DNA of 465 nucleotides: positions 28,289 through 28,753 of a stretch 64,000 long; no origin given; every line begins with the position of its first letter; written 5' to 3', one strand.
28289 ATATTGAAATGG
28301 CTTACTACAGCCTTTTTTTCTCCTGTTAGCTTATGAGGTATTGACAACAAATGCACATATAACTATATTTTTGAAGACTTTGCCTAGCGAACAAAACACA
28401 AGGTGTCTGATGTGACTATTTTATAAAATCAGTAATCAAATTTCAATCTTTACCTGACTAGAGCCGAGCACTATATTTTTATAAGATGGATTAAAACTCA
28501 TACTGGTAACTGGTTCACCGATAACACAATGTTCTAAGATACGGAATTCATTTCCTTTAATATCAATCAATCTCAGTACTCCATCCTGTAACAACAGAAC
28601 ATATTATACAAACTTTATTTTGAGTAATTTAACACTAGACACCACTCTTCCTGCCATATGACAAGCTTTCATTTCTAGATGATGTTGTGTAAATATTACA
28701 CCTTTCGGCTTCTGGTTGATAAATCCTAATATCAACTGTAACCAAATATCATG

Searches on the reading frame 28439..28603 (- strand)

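Call 44: search_protein_families(library=pfam, proteins=[window:28439-28603:-], max_evalue=0.1)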
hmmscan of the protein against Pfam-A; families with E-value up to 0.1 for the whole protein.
seq(55 aa): 1 family
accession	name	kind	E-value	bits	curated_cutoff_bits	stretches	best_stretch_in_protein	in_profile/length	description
PF16755.11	Beta-prop_NUP159_NUP214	-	0.036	13.8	29.6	1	2-54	124-172/366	NUP159/214 beta propeller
